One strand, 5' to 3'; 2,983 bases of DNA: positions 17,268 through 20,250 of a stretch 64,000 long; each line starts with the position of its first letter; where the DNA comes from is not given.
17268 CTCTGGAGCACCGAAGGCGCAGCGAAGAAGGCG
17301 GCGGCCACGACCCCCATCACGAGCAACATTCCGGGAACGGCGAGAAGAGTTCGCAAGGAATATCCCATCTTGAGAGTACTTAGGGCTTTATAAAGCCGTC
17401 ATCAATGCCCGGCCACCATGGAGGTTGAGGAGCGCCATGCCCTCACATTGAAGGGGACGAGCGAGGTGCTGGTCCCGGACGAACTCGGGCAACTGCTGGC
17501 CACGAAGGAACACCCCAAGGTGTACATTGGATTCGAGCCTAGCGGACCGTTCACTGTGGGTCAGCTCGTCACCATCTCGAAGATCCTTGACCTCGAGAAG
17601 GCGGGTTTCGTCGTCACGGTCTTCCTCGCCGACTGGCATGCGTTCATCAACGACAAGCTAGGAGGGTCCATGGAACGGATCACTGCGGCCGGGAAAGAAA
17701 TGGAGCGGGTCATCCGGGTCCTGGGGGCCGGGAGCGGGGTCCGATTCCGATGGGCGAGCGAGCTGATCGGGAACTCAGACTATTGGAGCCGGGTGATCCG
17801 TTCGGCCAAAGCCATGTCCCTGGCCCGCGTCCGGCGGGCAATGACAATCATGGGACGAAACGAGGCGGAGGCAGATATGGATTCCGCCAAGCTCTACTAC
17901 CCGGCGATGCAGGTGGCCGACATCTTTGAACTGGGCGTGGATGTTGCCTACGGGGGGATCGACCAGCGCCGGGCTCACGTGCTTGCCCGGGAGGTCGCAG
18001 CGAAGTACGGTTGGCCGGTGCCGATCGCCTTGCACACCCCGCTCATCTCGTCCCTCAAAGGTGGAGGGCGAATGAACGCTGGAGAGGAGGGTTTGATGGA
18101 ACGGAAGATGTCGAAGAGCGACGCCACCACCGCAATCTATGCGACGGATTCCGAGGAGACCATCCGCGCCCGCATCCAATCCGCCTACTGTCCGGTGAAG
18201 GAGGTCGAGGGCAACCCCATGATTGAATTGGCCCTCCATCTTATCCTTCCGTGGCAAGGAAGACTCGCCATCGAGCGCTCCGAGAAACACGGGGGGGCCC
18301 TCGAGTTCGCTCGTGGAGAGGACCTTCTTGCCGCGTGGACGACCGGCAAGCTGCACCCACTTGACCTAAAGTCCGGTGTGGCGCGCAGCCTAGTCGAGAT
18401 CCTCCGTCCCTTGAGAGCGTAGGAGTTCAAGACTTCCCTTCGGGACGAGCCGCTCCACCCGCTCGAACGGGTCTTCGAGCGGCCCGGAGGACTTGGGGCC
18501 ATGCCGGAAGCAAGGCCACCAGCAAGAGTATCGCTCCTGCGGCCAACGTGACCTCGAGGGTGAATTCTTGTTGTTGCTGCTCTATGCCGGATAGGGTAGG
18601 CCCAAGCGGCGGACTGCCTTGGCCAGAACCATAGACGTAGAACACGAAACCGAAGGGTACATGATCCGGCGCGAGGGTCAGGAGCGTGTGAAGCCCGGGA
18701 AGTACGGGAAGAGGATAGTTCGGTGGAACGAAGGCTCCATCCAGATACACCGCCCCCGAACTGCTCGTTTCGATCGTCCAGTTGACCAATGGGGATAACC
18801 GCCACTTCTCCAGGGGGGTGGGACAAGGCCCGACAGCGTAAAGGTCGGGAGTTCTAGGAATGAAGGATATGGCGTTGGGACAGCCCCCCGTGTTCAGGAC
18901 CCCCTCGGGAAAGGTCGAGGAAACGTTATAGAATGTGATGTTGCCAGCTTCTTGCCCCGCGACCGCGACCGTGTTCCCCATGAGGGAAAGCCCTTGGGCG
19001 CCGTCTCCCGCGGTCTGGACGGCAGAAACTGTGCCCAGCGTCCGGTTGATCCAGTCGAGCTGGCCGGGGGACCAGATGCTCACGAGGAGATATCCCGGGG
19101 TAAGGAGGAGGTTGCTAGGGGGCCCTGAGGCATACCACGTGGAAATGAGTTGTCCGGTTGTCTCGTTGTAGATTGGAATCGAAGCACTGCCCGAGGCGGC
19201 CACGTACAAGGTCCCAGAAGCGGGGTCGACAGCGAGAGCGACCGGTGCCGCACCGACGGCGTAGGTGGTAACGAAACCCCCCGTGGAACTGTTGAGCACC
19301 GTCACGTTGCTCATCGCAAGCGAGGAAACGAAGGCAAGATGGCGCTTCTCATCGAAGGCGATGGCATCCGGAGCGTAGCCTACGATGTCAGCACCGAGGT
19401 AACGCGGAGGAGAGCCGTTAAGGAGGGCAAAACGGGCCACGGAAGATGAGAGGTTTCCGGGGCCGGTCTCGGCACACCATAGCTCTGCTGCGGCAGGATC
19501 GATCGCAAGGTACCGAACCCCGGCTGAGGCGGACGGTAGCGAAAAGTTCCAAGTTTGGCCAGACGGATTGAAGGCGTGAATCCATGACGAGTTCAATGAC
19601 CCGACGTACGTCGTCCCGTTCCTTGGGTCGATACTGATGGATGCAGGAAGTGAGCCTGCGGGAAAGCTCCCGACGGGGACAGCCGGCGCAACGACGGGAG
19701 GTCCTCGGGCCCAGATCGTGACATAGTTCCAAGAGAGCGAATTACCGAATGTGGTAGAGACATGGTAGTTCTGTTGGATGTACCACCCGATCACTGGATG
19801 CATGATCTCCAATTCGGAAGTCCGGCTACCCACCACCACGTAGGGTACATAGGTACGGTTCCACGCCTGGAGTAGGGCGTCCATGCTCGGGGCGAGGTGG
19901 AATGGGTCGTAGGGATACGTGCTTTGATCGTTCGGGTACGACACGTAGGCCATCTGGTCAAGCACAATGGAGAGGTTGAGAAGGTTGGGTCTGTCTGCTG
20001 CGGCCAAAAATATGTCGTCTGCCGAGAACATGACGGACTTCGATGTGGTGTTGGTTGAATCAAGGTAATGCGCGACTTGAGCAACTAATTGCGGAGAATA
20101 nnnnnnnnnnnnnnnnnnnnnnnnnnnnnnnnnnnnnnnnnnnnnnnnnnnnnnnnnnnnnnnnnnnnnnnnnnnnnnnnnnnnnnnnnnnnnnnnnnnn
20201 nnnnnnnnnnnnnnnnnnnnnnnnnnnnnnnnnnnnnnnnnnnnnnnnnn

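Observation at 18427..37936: A ~19.5-kb surface-glycan modification island with four predicted GT-C enzymes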

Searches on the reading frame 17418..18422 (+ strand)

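Call 3: search_protein_families(library=pfam, proteins=[window:17418-18422:+], max_evalue=0.01)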
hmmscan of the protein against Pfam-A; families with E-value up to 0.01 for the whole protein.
window:17418-18422:+ (334 aa): 1 family
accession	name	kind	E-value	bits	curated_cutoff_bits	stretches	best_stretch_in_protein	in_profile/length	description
PF00579.31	tRNA-synt_1b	-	2.1e-40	139.3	21.1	1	30-329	3-291/292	tRNA synthetases class I (W and Y)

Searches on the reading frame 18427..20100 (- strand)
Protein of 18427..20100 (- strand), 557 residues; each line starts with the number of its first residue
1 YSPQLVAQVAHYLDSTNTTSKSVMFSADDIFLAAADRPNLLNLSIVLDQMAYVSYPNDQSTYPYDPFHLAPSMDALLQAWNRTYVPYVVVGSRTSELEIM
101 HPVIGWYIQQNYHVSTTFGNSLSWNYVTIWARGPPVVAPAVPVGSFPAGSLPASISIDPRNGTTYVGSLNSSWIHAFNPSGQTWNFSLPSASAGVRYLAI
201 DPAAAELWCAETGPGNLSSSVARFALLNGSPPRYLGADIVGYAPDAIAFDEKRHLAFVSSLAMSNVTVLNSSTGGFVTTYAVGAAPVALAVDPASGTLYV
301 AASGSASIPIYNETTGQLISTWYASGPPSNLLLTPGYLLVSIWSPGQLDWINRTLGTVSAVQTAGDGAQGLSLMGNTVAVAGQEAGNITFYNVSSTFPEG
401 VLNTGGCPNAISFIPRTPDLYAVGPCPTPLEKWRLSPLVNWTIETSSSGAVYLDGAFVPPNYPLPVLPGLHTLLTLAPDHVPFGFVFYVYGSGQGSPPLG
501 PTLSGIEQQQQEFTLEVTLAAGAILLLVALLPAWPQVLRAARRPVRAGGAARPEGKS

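Call 101: search_protein_families(library=pfam, proteins=[window:18427-20100:-], max_evalue=1)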
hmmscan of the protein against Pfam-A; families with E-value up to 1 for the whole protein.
window:18427-20100:- (557 aa): 1 family
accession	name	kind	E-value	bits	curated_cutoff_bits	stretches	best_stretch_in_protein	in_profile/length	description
PF10282.15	Lactonase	-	0.21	11.2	21.7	0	353-395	278-322/344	Lactonase, 7-bladed beta-propeller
